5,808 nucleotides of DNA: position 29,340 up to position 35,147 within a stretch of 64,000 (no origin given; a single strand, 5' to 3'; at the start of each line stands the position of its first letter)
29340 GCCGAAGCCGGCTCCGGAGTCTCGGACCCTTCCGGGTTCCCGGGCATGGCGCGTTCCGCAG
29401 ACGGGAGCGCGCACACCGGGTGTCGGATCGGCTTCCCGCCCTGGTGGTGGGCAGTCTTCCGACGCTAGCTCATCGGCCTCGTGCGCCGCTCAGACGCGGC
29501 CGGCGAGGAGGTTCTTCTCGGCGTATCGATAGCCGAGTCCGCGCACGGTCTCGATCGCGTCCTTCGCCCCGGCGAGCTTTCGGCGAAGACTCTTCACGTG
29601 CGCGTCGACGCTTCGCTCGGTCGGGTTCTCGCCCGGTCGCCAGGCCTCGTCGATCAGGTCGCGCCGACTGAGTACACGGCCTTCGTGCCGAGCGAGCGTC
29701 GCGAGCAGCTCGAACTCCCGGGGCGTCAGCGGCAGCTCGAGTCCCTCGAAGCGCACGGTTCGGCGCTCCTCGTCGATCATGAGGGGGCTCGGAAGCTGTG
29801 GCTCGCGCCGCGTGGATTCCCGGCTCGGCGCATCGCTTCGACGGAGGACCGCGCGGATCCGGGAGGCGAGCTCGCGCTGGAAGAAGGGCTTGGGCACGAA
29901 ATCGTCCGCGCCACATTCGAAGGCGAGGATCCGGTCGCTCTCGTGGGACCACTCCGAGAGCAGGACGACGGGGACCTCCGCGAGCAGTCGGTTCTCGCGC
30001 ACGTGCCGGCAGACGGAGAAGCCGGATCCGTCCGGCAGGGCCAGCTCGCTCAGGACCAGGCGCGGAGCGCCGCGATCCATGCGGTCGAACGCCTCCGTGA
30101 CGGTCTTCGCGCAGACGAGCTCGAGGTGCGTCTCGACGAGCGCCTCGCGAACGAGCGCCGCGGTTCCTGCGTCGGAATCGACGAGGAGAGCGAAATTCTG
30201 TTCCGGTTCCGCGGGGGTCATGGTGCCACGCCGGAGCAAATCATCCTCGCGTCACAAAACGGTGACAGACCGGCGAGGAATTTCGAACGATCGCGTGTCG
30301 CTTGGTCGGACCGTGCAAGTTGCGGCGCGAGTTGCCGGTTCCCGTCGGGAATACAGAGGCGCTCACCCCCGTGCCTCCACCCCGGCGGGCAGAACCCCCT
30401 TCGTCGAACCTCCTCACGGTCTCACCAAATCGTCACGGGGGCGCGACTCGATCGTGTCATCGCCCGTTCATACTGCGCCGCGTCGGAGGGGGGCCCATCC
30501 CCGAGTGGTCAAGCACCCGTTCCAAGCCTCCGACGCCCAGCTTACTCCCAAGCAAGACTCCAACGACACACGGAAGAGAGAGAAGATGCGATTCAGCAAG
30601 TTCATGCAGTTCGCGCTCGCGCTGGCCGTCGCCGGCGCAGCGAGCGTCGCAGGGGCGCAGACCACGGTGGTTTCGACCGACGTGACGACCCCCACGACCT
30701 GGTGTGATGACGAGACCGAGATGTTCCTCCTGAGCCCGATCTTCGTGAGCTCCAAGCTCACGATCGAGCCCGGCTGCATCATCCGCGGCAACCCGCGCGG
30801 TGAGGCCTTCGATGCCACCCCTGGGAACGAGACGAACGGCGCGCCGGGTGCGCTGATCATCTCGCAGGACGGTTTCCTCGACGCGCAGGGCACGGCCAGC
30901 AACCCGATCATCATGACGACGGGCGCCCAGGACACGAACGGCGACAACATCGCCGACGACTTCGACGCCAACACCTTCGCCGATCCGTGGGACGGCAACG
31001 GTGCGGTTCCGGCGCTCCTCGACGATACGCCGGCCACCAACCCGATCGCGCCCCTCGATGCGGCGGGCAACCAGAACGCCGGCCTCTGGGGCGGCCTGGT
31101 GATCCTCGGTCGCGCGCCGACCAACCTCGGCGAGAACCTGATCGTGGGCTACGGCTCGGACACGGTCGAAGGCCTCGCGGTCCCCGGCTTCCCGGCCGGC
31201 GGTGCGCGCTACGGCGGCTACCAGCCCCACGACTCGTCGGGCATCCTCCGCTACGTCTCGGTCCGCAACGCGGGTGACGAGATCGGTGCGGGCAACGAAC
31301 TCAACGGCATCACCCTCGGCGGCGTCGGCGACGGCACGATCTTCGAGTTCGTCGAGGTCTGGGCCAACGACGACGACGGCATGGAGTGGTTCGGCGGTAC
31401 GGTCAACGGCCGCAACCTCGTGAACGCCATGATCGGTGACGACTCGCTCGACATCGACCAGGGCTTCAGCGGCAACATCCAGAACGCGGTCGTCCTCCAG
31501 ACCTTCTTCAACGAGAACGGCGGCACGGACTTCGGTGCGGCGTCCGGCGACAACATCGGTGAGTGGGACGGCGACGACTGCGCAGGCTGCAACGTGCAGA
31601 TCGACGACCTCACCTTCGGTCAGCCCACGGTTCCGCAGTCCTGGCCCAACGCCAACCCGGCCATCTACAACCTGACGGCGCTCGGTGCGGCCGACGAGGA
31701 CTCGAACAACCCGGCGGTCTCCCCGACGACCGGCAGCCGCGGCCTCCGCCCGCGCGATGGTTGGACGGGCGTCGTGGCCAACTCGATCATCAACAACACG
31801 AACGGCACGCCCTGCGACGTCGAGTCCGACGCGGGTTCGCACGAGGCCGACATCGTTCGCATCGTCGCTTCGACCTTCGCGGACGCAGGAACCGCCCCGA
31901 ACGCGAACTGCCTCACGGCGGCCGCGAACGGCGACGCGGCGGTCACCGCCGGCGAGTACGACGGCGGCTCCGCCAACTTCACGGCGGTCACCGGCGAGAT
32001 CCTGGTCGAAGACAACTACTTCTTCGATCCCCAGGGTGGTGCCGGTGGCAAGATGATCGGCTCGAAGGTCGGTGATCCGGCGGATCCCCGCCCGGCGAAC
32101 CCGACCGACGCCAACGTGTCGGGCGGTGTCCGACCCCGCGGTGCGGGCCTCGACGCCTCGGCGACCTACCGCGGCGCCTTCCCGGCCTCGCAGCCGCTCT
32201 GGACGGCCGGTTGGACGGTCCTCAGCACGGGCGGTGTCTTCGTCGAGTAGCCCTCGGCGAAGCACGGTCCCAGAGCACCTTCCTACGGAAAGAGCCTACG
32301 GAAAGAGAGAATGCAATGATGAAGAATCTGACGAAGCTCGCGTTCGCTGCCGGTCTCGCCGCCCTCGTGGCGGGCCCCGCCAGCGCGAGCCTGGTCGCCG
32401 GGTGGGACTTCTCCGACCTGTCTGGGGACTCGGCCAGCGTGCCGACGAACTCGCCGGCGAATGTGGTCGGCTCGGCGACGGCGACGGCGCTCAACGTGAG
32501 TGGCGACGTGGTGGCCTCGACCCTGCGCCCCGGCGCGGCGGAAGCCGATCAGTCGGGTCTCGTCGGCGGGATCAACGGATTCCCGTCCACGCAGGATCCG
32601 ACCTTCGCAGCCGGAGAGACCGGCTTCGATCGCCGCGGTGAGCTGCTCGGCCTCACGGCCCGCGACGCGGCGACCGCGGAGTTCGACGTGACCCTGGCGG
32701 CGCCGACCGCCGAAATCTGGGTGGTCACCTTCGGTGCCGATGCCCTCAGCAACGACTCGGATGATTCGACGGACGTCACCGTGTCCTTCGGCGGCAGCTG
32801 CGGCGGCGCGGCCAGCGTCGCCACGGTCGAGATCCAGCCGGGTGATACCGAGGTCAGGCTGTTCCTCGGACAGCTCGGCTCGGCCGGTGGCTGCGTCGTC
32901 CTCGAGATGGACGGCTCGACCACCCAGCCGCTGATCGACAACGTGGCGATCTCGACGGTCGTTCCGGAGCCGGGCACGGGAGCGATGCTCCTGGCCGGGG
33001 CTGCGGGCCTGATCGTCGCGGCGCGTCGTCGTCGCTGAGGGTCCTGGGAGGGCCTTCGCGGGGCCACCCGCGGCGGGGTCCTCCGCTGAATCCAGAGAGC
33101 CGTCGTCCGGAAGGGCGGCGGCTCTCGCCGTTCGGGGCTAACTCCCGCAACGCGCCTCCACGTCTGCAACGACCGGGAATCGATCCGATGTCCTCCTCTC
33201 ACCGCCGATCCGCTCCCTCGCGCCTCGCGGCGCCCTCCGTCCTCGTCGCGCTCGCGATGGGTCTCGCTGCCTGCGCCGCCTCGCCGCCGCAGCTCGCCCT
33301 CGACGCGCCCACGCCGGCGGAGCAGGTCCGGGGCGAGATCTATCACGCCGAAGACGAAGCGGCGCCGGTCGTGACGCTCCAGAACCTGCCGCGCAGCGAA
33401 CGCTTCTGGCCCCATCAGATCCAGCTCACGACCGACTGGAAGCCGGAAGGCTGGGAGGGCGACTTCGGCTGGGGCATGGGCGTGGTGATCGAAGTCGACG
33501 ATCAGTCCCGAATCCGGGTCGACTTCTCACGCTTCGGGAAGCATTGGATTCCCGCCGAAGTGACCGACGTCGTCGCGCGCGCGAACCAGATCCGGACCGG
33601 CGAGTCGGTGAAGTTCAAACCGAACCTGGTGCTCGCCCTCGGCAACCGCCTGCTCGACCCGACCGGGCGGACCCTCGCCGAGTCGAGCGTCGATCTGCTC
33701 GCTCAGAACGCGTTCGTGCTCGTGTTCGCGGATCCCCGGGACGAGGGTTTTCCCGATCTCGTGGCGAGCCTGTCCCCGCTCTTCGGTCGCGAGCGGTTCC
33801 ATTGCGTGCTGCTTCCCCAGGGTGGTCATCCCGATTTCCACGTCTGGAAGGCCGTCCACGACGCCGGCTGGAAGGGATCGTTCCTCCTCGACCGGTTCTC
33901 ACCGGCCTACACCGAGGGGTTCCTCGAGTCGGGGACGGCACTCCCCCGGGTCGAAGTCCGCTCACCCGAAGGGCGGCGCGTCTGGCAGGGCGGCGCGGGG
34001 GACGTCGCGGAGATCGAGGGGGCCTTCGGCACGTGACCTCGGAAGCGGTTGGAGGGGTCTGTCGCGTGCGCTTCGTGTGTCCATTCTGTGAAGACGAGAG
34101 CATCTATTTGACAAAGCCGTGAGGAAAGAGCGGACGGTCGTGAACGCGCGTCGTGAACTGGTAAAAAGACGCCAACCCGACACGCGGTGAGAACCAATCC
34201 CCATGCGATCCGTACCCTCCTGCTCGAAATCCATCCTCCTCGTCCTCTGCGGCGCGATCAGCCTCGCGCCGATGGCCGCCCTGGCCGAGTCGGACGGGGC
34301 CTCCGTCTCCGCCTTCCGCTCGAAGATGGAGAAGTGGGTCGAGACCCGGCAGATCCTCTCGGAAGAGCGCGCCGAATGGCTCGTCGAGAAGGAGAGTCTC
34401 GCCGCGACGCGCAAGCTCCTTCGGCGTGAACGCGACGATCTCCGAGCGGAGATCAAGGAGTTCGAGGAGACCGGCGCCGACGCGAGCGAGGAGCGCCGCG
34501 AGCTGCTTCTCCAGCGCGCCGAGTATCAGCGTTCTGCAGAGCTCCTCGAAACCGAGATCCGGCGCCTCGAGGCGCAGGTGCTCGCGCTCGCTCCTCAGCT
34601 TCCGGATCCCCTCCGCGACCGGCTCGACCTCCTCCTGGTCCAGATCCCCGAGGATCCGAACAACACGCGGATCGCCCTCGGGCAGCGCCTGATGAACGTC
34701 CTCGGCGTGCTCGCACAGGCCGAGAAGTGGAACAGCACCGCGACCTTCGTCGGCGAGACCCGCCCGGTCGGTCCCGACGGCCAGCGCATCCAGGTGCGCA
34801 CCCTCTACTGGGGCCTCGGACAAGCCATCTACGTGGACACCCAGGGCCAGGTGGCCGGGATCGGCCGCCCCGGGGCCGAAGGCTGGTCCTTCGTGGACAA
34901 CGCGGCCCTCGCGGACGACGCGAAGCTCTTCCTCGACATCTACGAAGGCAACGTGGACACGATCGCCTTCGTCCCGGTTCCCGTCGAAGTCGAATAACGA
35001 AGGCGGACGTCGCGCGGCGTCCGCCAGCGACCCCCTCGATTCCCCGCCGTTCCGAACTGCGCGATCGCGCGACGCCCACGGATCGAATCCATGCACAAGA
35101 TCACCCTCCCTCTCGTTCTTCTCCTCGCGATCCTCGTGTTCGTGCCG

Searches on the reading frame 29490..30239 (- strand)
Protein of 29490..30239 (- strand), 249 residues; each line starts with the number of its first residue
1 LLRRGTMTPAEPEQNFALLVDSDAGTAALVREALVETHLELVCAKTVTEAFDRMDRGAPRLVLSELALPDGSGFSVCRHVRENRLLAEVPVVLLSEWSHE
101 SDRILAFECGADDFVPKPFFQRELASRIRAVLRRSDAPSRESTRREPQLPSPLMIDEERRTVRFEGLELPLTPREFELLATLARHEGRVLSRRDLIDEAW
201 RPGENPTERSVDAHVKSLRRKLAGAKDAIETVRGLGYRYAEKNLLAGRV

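Call 21: search_protein_families(library=pfam, proteins=[window:29490-30239:-], max_evalue=0.01)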
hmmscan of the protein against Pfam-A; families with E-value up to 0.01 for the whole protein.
window:29490-30239:- (249 aa): 2 families
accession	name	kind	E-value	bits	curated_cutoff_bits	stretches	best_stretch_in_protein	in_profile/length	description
PF00486.34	Trans_reg_C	-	7.4e-24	84.1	26.2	1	168-238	3-76/77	Transcriptional regulatory protein, C terminal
PF00072.30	Response_reg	-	3.1e-16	60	30.2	1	18-129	2-111/111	Response regulator receiver domain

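Call 44: search_protein_families(library=ncbifam, proteins=[window:29490-30239:-], max_evalue=0.001)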
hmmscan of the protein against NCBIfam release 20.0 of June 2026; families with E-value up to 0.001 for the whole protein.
window:29490-30239:- (249 aa): 71 families (the best 25 are shown)
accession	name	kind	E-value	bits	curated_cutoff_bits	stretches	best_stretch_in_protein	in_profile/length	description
NF008296.0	PRK11083.1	equivalog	9.2e-51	172.4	273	1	17-240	6-226/228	two-component system response regulator CreB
TIGR02154.1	PhoB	equivalog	1e-47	162.3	296.2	1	17-239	5-225/226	phosphate regulon transcriptional regulator PhoB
NF040689.1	MtrAB_MtrA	equivalog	2.6e-42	144.7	300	1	18-238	2-217/219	MtrAB system response regulator MtrA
NF053854.1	RespRegPhoBBctds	equivalog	4.6e-41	140.6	270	1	18-239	2-224/225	two-component system response regulator PhoB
NF007982.1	PRK10710.1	equivalog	6e-41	140.5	380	1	13-240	6-228/235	envelope stress response regulator BaeR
NF041733.1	resp_reg_CseB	equivalog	4e-39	134.3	350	1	18-239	4-226/228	two-component system response regulator CseB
NF045944.1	ResRegRpaBCyano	equivalog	1.8e-38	132.2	330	1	18-238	1-226/229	response regulator transcription factor RpaB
NF008199.0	PRK10955.1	equivalog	2.1e-36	126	341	1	17-238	4-227/232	envelope stress response regulator transcription factor CpxR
NF040534.1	resp_reg_YycF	equivalog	3.2e-35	121.5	340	1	18-238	4-226/231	response regulator YycF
NF007005.1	PRK09468.1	equivalog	8.8e-34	117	331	1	17-239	6-231/237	osmolarity response regulator transcription factor OmpR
NF041209.1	resp_regPieR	equivalog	1.1e-32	113.5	450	1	48-242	34-230/231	two component system response regulator PieR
NF033117.2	vanR_ACDEGLN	exception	8.2e-32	110.6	350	1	18-238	2-224/226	VanR-ABDEGLN family response regulator transcription factor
NF007546.0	PRK10161.1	equivalog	1.1e-31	110.2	471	1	18-241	6-227/229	phosphate response regulator transcription factor PhoB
NF041734.1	resp_reg_RppA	equivalog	2.2e-31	109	250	1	18-239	4-227/229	two-component system response regulator RppA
NF007928.2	PRK10643.1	equivalog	2.5e-31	109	330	1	19-238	5-215/216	two-component system response regulator PmrA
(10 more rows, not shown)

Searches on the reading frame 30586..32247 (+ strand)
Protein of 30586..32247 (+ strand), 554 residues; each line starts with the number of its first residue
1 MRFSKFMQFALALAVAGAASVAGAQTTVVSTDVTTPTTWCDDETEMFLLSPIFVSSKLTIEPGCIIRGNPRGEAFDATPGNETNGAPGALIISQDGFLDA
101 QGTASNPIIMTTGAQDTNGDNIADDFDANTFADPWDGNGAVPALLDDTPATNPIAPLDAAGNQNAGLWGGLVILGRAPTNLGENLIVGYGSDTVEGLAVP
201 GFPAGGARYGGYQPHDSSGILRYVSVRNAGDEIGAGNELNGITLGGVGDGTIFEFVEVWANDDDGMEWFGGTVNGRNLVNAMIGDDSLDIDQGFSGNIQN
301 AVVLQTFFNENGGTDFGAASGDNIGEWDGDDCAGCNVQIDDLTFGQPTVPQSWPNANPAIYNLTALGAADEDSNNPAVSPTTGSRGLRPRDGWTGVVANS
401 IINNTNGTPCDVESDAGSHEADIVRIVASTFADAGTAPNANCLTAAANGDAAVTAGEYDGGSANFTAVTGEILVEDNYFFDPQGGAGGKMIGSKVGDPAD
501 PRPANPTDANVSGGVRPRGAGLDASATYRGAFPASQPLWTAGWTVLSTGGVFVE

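Call 21: search_protein_families(library=pfam, proteins=[window:30586-32247:+], max_evalue=0.01)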
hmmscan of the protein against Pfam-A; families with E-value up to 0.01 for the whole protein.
seq(554 aa): 0 families

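Call 43: search_solved_structures(query=window:30586-32247:+, max_evalue=1)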
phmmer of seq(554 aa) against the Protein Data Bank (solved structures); distinct sequences matched with E-value up to 1: 0.

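Call 44: search_protein_families(library=ncbifam, proteins=[window:30586-32247:+], max_evalue=0.001)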
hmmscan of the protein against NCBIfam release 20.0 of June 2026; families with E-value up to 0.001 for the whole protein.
seq(554 aa): 0 families

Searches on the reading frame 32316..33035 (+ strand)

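Call 5: search_protein_families(library=ncbifam, proteins=[window:32316-33035:+], max_evalue=0.01)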
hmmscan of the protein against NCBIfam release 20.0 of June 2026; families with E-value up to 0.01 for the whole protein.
seq(240 aa): 11 families
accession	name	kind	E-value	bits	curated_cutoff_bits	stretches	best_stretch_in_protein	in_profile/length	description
NF038125.1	PEP_CTERM_THxN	subfamily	1.9e-06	27.6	85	1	187-239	192-246/246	THxN family PEP-CTERM protein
NF038126.1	PEP_CTERM_FxDxF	subfamily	2e-06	28.1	50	1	123-239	51-165/165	FxDxF family PEP-CTERM protein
NF038120.1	PEP_CTERM_QFxxD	subfamily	6e-06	26.3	80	1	180-240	160-215/215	NF038120 family PEP-CTERM protein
TIGR02595.1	PEP_CTERM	domain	6.6e-05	23.5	16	1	216-240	1-24/24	PEP-CTERM sorting domain-containing protein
NF038119.1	PEP_CTERM_MHFG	equivalog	0.00069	20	100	1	206-240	226-260/260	MHFG family PEP-CTERM protein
NF038118.1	PEP_CTERM_CCXG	equivalog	0.00097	18.9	90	1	210-239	170-199/199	CCXG family PEP-CTERM protein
NF038129.1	PEP_NF038129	equivalog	0.0015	18.4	65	0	202-239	157-194/194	NF038129 family PEP-CTERM protein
NF038124.1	PEP_CTERM_TLD_A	exception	0.0015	18.2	100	1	211-240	207-235/235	PEP_CTERM-anchored TLD domain-containing protein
NF033554.9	floc_PepA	equivalog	0.0019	18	80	1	94-240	131-261/261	flocculation-associated PEP-CTERM protein PepA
NF041927.1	Xrt_dep_XDP1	equivalog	0.0073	16.3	125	0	213-239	216-242/242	exosortase-dependent surface protein XDP1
NF035944.1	PEPxxWA-CTERM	domain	0.0097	15.8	35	1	216-240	1-24/24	PEPxxWA-CTERM sorting domain-containing protein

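Call 6: search_protein_families(library=pfam, proteins=[window:32316-33035:+], max_evalue=0.01)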
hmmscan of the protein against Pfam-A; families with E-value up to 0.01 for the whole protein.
seq(240 aa): 1 family
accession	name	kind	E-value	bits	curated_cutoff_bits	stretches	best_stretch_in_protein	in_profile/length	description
PF07589.16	PEP-CTERM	-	3.6e-05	24.1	20.7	1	216-240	2-24/24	PEP-CTERM motif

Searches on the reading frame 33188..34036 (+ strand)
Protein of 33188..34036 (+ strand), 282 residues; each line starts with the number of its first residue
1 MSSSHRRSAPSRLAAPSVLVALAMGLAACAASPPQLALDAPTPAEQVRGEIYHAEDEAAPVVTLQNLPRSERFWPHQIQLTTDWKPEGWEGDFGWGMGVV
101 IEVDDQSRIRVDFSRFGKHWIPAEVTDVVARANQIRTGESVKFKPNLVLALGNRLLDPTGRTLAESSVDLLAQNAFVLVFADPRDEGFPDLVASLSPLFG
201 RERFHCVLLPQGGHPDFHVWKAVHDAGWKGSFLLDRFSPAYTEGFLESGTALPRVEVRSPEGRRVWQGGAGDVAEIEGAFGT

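Call 21: search_protein_families(library=pfam, proteins=[window:33188-34036:+], max_evalue=0.01)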
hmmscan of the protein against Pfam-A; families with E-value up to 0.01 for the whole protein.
window:33188-34036:+ (282 aa): 0 families

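Call 44: search_protein_families(library=ncbifam, proteins=[window:33188-34036:+], max_evalue=0.001)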
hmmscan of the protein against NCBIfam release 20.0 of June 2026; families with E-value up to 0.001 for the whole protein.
window:33188-34036:+ (282 aa): 0 families

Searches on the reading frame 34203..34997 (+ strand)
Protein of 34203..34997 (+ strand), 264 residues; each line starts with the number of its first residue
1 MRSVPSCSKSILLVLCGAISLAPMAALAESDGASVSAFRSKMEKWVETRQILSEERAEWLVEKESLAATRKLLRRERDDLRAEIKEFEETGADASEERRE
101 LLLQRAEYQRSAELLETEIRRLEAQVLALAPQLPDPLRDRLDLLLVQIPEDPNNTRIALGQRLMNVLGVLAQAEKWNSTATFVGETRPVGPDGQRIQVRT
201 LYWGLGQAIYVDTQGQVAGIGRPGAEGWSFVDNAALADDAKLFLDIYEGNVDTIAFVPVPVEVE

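Call 44: search_protein_families(library=ncbifam, proteins=[window:34203-34997:+], max_evalue=0.001)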
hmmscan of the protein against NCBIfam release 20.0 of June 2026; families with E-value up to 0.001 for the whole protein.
window:34203-34997:+ (264 aa): 1 family
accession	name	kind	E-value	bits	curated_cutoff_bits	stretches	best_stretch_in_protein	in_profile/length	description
TIGR02168.1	SMC_prok_B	equivalog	0.00092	17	567.35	0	32-127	853-948/1181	chromosome segregation protein SMC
